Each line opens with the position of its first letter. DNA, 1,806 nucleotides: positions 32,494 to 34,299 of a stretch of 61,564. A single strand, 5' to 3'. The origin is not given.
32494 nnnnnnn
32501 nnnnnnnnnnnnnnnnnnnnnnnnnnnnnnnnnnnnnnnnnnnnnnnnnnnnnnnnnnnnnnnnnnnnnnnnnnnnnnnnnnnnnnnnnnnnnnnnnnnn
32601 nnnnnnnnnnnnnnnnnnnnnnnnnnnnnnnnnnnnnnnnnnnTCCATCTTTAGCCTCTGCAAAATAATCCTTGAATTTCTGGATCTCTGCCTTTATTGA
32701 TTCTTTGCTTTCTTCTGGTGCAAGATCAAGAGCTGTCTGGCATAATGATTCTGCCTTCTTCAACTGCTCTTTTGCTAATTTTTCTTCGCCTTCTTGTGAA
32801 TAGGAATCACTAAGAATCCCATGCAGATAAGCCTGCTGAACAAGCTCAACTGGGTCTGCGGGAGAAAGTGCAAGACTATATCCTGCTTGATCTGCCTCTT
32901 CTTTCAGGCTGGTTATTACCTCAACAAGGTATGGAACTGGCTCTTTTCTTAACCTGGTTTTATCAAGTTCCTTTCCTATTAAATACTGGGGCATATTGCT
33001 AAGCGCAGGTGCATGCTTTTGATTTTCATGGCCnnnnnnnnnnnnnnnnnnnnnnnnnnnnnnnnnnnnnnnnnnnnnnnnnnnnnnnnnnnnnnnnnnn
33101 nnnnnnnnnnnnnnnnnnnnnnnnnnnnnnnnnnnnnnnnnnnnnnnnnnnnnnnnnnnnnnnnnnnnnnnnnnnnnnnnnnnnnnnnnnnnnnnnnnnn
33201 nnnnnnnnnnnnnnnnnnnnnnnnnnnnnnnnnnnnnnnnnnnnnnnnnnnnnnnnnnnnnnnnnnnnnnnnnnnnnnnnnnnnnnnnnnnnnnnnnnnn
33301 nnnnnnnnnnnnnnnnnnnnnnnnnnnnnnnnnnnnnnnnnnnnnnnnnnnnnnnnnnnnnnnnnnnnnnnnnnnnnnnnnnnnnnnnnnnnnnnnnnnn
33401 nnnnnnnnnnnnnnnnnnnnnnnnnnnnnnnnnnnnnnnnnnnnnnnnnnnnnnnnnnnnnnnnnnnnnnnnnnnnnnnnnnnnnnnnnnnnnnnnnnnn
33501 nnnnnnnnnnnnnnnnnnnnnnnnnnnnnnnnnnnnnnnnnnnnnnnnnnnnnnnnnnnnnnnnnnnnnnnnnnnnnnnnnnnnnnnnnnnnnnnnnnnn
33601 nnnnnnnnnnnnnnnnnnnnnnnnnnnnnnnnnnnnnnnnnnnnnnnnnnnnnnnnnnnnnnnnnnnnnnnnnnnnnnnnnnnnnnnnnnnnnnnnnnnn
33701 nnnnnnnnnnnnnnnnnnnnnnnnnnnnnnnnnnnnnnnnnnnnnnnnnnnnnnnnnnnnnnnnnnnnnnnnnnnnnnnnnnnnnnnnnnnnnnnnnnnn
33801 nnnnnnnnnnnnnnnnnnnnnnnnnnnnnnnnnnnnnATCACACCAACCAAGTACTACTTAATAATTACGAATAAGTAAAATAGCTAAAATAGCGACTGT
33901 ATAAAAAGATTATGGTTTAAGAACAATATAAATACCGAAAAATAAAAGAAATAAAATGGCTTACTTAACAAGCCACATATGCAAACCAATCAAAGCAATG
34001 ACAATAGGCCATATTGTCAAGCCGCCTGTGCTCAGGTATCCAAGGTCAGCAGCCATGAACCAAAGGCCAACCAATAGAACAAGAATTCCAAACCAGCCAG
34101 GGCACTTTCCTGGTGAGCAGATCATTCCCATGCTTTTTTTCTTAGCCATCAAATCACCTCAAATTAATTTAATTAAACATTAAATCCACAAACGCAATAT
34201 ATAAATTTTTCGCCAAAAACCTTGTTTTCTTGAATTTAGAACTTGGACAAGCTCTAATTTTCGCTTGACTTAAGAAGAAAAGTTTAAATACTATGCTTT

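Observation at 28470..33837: Four tandem paralogous acidic proteins sharing only a C-terminal TPR-like hairpin; three share basic N-terminal peptides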

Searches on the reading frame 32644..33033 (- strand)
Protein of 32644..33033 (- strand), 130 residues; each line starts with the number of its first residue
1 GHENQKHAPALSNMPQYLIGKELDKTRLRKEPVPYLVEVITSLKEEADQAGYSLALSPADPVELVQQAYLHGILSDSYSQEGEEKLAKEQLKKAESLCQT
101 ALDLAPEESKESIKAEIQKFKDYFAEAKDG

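Call 39: find_homologous_proteins(query=A6, max_evalue=10)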
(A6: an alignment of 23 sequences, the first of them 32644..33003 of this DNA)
Query A6 (23 sequences): 492 candidates shared short words with the query, none scored E <= 10.
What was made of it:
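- Tried and rejected: Word-indexed search with the mixed 23-tail alignment (call 39).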

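Call 50: search_protein_representatives(alignment_id=A7)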
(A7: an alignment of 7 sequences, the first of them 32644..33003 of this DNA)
Query: 7 sequences, 121 profile positions. Proteins with E-value up to 0.001 (for the whole library): 2223; up to 1e-10: 153; up to 1e-30: 6. The best 150 are listed.
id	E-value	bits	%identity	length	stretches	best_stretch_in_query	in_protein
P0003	4.6e-39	149.7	-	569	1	1-120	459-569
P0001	1.5e-38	148.0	-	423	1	1-120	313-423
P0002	2.4e-38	147.4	-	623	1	1-120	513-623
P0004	4.6e-34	133.6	-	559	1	1-120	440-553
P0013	4.9e-34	133.5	-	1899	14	62-94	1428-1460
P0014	2.9e-33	131.0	-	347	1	3-121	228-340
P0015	3.1e-28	114.8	-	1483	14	39-90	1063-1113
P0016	1.8e-27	112.3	-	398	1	13-120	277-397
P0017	3.6e-26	108.1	-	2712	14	59-94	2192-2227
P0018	1.4e-25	106.2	-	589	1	1-120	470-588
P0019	7.0e-24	100.7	-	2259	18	61-96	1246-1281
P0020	1.1e-23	100.1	-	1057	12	36-114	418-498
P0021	1.6e-22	96.3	-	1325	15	62-96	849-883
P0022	6.9e-22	94.3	-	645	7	54-109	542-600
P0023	7.1e-22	94.2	-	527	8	60-97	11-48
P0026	3.9e-20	88.6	-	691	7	38-95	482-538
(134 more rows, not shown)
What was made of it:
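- TPR is among the commonest repeats, with 2223 hits to the mixed profile (call 50).
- Tried and rejected: The exhaustive search (call 50) replaced it.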

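Call 52: search_protein_families(library=pfam, proteins=[P0013, P0015, P0020, P0022, P0023, P0026], max_evalue=0.001)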
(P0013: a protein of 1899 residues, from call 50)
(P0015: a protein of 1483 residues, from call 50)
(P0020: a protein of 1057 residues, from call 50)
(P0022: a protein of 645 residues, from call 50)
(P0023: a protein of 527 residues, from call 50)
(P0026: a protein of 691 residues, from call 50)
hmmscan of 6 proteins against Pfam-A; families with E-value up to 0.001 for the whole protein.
P0013 (1899 aa): 34 families (the best 25 are shown)
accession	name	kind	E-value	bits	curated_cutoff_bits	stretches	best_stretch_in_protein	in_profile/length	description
PF13424.12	TPR_12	-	3.6e-187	607.5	30.1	14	1718-1792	2-76/77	Tetratricopeptide repeat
PF13374.12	TPR_10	-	2.5e-144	466.2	27.5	13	1424-1464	1-41/42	Tetratricopeptide repeat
PF00515.34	TPR_1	-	1.8e-103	335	27.8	12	1341-1370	1-30/34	Tetratricopeptide repeat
PF07719.23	TPR_2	-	7e-86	275.8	27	12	1593-1622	1-30/34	Tetratricopeptide repeat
PF24885.1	TPR_NPHP3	-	7.2e-81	271.5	100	7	1634-1726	98-190/239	Nephrocystin-3 TPR domain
PF13181.12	TPR_8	-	1.3e-70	228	25.7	10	1593-1624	1-32/34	Tetratricopeptide repeat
PF13176.12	TPR_7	-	1.3e-59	193.6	27.9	0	1511-1540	1-30/36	Tetratricopeptide repeat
PF13432.12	TPR_16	-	4.3e-37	126.6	32.7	0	1437-1495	9-59/65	Tetratricopeptide repeat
PF10602.15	RPN7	-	3.9e-22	79.2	29.6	0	1776-1886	11-114/174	26S proteasome subunit RPN7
PF13428.12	TPR_14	-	3e-19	68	23.5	0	1396-1414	14-32/44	Tetratricopeptide repeat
PF13429.12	TPR_15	-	9.7e-17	61.7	26.2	0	1765-1791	218-244/280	Tetratricopeptide repeat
PF13174.12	TPR_6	-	2.4e-16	59.6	26.3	0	1596-1620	3-27/33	Tetratricopeptide repeat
PF17874.7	TPR_MalT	-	1.6e-15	57.7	45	1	1309-1495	11-189/336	MalT-like TPR region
PF02338.25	OTU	-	2e-13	51.4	23.3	1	681-824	2-97/128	OTU-like cysteine protease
PF03704.23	BTAD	-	1e-12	49.1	22.1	0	1687-1755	65-132/146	Bacterial transcriptional activator domain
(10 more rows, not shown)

P0015 (1483 aa): 29 families (the best 25 are shown)
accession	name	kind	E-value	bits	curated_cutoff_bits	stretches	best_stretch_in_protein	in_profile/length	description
PF13424.12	TPR_12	-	9.8e-188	609.3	30.1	13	1161-1237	1-77/77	Tetratricopeptide repeat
PF13374.12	TPR_10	-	1e-173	559.6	27.5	14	1081-1122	1-42/42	Tetratricopeptide repeat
PF24885.1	TPR_NPHP3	-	1.2e-108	362.5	100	11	912-1006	97-191/239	Nephrocystin-3 TPR domain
PF00515.34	TPR_1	-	7.5e-107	345.7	27.8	13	1248-1277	2-31/34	Tetratricopeptide repeat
PF07719.23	TPR_2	-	1.4e-84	271.7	27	10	789-818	2-31/34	Tetratricopeptide repeat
PF13176.12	TPR_7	-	7.6e-68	219.3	27.9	1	1126-1160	1-35/36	Tetratricopeptide repeat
PF13181.12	TPR_8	-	6.4e-59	191.6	25.7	2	789-819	2-32/34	Tetratricopeptide repeat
PF13432.12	TPR_16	-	1.5e-35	121.7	32.7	0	753-818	4-61/65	Tetratricopeptide repeat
PF14357.11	DUF4404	-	2.5e-24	86.1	27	0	1193-1219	56-82/83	Domain of unknown function (DUF4404)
PF09986.15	DUF2225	-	8.6e-19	68.5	21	0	1178-1240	92-153/214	Uncharacterized protein conserved in bacteria (DUF2225)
PF10602.15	RPN7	-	2.5e-18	66.8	29.6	0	1060-1110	16-64/174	26S proteasome subunit RPN7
PF14559.12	TPR_19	-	2.1e-13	50.8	25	0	1219-1275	5-53/68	Tetratricopeptide repeat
PF14938.12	SNAP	-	2.3e-13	50.7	25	0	1140-1237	51-147/282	Soluble NSF attachment protein, SNAP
PF17874.7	TPR_MalT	-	2.8e-13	50.3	45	0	1138-1235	15-110/336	MalT-like TPR region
PF13429.12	TPR_15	-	3.2e-13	50.2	26.2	0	835-856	219-240/280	Tetratricopeptide repeat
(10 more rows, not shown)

P0020 (1057 aa): 38 families (the best 25 are shown)
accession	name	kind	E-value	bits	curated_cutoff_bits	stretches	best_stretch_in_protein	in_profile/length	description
PF13424.12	TPR_12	-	2.3e-193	627.3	30.1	12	906-976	6-76/77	Tetratricopeptide repeat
PF13374.12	TPR_10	-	2.8e-154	497.9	27.5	12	902-943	1-42/42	Tetratricopeptide repeat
PF24885.1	TPR_NPHP3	-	5.3e-133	442.2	100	7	620-722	111-213/239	Nephrocystin-3 TPR domain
PF00515.34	TPR_1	-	1e-64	212.3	27.8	6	904-934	2-32/34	Tetratricopeptide repeat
PF13176.12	TPR_7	-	1.2e-58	190.7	27.9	5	948-981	2-35/36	Tetratricopeptide repeat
PF07719.23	TPR_2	-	6.8e-53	172.9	27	5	905-935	3-33/34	Tetratricopeptide repeat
PF13181.12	TPR_8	-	9.5e-40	131.8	25.7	3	904-935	2-33/34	Tetratricopeptide repeat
PF17874.7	TPR_MalT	-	3.6e-33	115.7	45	4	870-1020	10-155/336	MalT-like TPR region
PF13432.12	TPR_16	-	1e-32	112.6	32.7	3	909-975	3-61/65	Tetratricopeptide repeat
PF13431.12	TPR_17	-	2.2e-27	93.4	24.4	0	987-1006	13-32/34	Tetratricopeptide repeat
PF14559.12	TPR_19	-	3.9e-27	94.8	25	4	620-679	3-54/68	Tetratricopeptide repeat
PF13428.12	TPR_14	-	5.4e-26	88.9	23.5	0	442-472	3-33/44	Tetratricopeptide repeat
PF07690.21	MFS_1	-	1.2e-24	87.3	33.4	2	2-270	37-311/347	Major Facilitator Superfamily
PF12895.13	ANAPC3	-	2.1e-23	82.8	27.2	0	453-515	2-55/82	Anaphase-promoting complex, cyclosome, subunit 3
PF07721.20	TPR_4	-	9.6e-22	75.8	27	0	736-759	3-26/26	Tetratricopeptide repeat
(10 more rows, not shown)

P0022 (645 aa): 34 families (the best 25 are shown)
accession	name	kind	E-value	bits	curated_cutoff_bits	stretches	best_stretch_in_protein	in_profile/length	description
PF13424.12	TPR_12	-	8.1e-132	430.1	30.1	8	338-411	4-77/77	Tetratricopeptide repeat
PF13374.12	TPR_10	-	1.3e-105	343.2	27.5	9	340-376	5-41/42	Tetratricopeptide repeat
PF24885.1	TPR_NPHP3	-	1.2e-82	277.4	100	5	480-579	116-215/239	Nephrocystin-3 TPR domain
PF00515.34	TPR_1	-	1.2e-45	151.9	27.8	5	338-368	2-32/34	Tetratricopeptide repeat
PF13176.12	TPR_7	-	2.5e-40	133.5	27.9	4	340-371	2-33/36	Tetratricopeptide repeat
PF07719.23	TPR_2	-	4.8e-37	123.4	27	5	338-368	2-32/34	Tetratricopeptide repeat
PF13181.12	TPR_8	-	1.3e-29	100.2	25.7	2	466-494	4-32/34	Tetratricopeptide repeat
PF17874.7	TPR_MalT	-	1.8e-26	93.7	45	3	504-618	79-190/336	MalT-like TPR region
PF13431.12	TPR_17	-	2.4e-22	77.7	24.4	0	501-524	9-32/34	Tetratricopeptide repeat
PF13432.12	TPR_16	-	4.1e-21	75.5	32.7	2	343-409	3-61/65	Tetratricopeptide repeat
PF13428.12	TPR_14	-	1.3e-19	69.2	23.5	0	553-577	7-31/44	Tetratricopeptide repeat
PF14559.12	TPR_19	-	1.6e-18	67.3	25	4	474-533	2-53/68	Tetratricopeptide repeat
PF13414.12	TPR_11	-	1.5e-17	63.5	26.8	1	344-369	1-26/42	TPR repeat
PF07721.20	TPR_4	-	2.5e-17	62.1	27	0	423-446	3-26/26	Tetratricopeptide repeat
PF25000.1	DUF7779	-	1.2e-13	51.5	27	1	114-201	3-93/95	Domain of unknown function (DUF7779)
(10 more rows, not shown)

P0023 (527 aa): 26 families (the best 25 are shown)
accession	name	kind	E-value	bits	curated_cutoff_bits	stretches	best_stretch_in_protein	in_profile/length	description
PF13424.12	TPR_12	-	7e-62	206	30.1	5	222-295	3-76/77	Tetratricopeptide repeat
PF13374.12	TPR_10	-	2.7e-56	186.5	27.5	6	355-392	4-41/42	Tetratricopeptide repeat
PF24885.1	TPR_NPHP3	-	1.9e-42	145.8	100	4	57-135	138-216/239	Nephrocystin-3 TPR domain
PF13176.12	TPR_7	-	4.9e-40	132.6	27.9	5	14-46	3-35/36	Tetratricopeptide repeat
PF13428.12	TPR_14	-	7.7e-27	91.5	23.5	0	14-41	5-32/44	Tetratricopeptide repeat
PF07719.23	TPR_2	-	1e-26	91.2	27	1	13-41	4-32/34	Tetratricopeptide repeat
PF00515.34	TPR_1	-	1.1e-24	85.6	27.8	0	16-41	7-32/34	Tetratricopeptide repeat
PF17874.7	TPR_MalT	-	2.2e-21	76.9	45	3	264-423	80-231/336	MalT-like TPR region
PF13181.12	TPR_8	-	6.1e-14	51.4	25.7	0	16-41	7-32/34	Tetratricopeptide repeat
PF00498.31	FHA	-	1.9e-13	51.1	20.7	1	448-514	2-67/67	FHA domain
PF09986.15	DUF2225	-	3.8e-12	46.8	21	1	69-178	86-191/214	Uncharacterized protein conserved in bacteria (DUF2225)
PF23938.1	DUF7273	-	2.2e-11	44.2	31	0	13-44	16-47/65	Domain of unknown function (DUF7273)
PF13432.12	TPR_16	-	2.1e-09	38.1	32.7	0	15-92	2-63/65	Tetratricopeptide repeat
PF16969.10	SRP68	-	5e-09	36.1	26.1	0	101-154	419-465/565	RNA-binding signal recognition particle 68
PF04212.24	MIT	-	1.2e-08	35.4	30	0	8-47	2-40/66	MIT (microtubule interacting and transport) domain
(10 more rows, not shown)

P0026 (691 aa): 30 families (the best 25 are shown)
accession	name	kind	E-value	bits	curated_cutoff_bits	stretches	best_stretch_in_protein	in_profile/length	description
PF13424.12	TPR_12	-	7.5e-99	324.5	30.1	5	585-659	2-76/77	Tetratricopeptide repeat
PF13374.12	TPR_10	-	1.5e-88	289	27.5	7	585-626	1-42/42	Tetratricopeptide repeat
PF24885.1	TPR_NPHP3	-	2.8e-62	210.7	100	4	525-617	122-214/239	Nephrocystin-3 TPR domain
PF00515.34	TPR_1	-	3.9e-47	156.6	27.8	7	502-533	1-32/34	Tetratricopeptide repeat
PF13176.12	TPR_7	-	5.3e-43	141.9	27.9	4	378-410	1-33/36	Tetratricopeptide repeat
PF07719.23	TPR_2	-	1.3e-34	115.9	27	4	503-533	2-32/34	Tetratricopeptide repeat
PF13181.12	TPR_8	-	1.2e-27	94.1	25.7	0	505-534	4-33/34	Tetratricopeptide repeat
PF13432.12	TPR_16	-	2.4e-24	85.8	32.7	2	467-532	4-61/65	Tetratricopeptide repeat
PF17874.7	TPR_MalT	-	1.1e-20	74.6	45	2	503-676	41-211/336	MalT-like TPR region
PF13428.12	TPR_14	-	3.1e-18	64.9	23.5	0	550-576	7-33/44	Tetratricopeptide repeat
PF07721.20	TPR_4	-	2.6e-17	62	27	0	545-569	2-26/26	Tetratricopeptide repeat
PF13431.12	TPR_17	-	4.7e-17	61.2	24.4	0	582-606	9-33/34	Tetratricopeptide repeat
PF14559.12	TPR_19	-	6e-15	55.8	25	1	514-570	3-51/68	Tetratricopeptide repeat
PF13676.11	TIR_2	-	8.2e-14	52.6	28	1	5-101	1-93/122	TIR domain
PF14938.12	SNAP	-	2.4e-11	44.1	25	2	383-527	42-180/282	Soluble NSF attachment protein, SNAP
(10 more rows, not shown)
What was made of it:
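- On TPR superfamily (Pfam clan of TPR_1/2/8/10/12): The mixed tail profile retrieves TPR_12/TPR_10 proteins (calls 50, 52).
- Checked: Most were multi-repeat hits at the hairpin positions, and the six sampled were all TPR_12/TPR_10 repeat proteins (calls 50, 52).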

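Call 53: predict_structure(protein=window:32644-33033:-)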
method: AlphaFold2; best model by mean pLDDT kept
length: 130 residues; sequences in the alignment: 1
mean_pLDDT: 54.4   pTM: 0.41
mean pLDDT of the five models: 54.4, 49.6, 49.6, 49.4, 46.7
residues with pLDDT >= 90: 0; 70-90: 11; 50-70: 75; < 50: 44
segments of 3 or more residues with pLDDT < 50: 1-21, 28-34, 52-59, 61-63, 127-130
pLDDT, mean of each block of 10 residues (from residue 1): 35 40 54 52 58 45 52 53 58 68 67 68 55
secondary structure, 60 per line:
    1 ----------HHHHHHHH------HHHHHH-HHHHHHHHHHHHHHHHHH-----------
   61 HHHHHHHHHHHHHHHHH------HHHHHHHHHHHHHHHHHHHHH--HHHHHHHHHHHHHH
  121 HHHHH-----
elements in order: H11-18 H25-30 H32-49 H61-77 H84-104 H107-125
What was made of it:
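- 32644..33003 (-): A tail, last 120 aa, with the TPR hairpin at residues ~336-365 plus a capping helix. Single-sequence AF2 gives helices 61-77, 84-104 and 107-125, but pLDDT is only 54 (call 53).
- Tried and rejected: The single-sequence model has pLDDT 54 and was not used for fold search (call 53).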

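Call 57: search_protein_families(library=pfam, alignment_id=A6, max_evalue=1)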
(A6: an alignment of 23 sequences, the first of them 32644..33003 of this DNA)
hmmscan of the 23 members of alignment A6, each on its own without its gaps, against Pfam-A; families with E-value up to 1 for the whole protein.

A. member 1, window:32644-33003:- (120 aa): 5 families
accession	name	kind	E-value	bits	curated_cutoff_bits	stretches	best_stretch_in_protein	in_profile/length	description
PF10704.14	DUF2508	-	0.036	14.7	22.5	0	14-40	6-32/71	Protein of unknown function (DUF2508)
PF13181.12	TPR_8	-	0.056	14.1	25.7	1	62-88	5-31/34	Tetratricopeptide repeat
PF00515.34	TPR_1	-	0.094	13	27.8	1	66-97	2-33/34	Tetratricopeptide repeat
PF07719.23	TPR_2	-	0.11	13.1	27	1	68-97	4-33/34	Tetratricopeptide repeat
PF08383.16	Maf_N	-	0.11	12.7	27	0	41-55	18-32/34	Maf N-terminal region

B. families by the number of members that match (of 23 scanned): 23 families
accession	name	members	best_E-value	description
PF07719.23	TPR_2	14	0.0009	Tetratricopeptide repeat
PF13428.12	TPR_14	8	0.00015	Tetratricopeptide repeat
PF00515.34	TPR_1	8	0.00069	Tetratricopeptide repeat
PF13424.12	TPR_12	7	7.8e-07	Tetratricopeptide repeat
PF13181.12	TPR_8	6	0.0053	Tetratricopeptide repeat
PF13374.12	TPR_10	6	0.011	Tetratricopeptide repeat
PF13431.12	TPR_17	4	0.023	Tetratricopeptide repeat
PF13176.12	TPR_7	3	0.0075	Tetratricopeptide repeat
PF13432.12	TPR_16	3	0.017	Tetratricopeptide repeat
PF13414.12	TPR_11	3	0.051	TPR repeat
PF11243.13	DUF3045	1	0.0071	Protein of unknown function (DUF3045)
PF22860.2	DUF7017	1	0.0079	Domain of unknown function (DUF7017)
PF21805.3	Imm5_like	1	0.011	Imm-5 like putative immunity protein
PF25541.1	TBCA_PH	1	0.022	PH domain-containing proteins, TBCA domain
PF14559.12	TPR_19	1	0.022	Tetratricopeptide repeat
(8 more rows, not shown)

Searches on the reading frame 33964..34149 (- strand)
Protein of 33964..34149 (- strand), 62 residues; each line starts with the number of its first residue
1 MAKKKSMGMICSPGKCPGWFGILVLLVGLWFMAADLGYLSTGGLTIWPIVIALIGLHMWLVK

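Call 61: search_protein_families(library=pfam, proteins=[window:33964-34149:-], max_evalue=0.01)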
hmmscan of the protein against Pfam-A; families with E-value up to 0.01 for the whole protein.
window:33964-34149:- (62 aa): 2 families
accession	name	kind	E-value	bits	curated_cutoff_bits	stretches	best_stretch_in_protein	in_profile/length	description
PF22570.1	LiaF-TM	-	0.00057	21.1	27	1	18-59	49-91/98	LiaF transmembrane domain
PF18917.5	LiaI-LiaF-like_TM1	-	0.0035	17.8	27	1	19-58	2-41/42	LiaI-LiaF-like transmembrane region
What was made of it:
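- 33961..34149 (-): Small 62-aa ORF with two hydrophobic segments, 123 nt upstream of A on the same strand. Weak LiaF-TM/LiaI-like Pfam hit, E 5.7e-4, below cut-off (call 61).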

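Call 65: search_protein_families(library=padloc, proteins=[window:33964-34149:-], max_evalue=0.01)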
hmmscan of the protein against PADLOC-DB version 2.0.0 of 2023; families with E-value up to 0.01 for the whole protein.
window:33964-34149:- (62 aa): 0 families

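Call 66: search_protein_families(library=ncbifam, proteins=[window:33964-34149:-], max_evalue=0.01)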
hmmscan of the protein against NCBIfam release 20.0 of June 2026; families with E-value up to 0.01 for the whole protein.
window:33964-34149:- (62 aa): 0 families
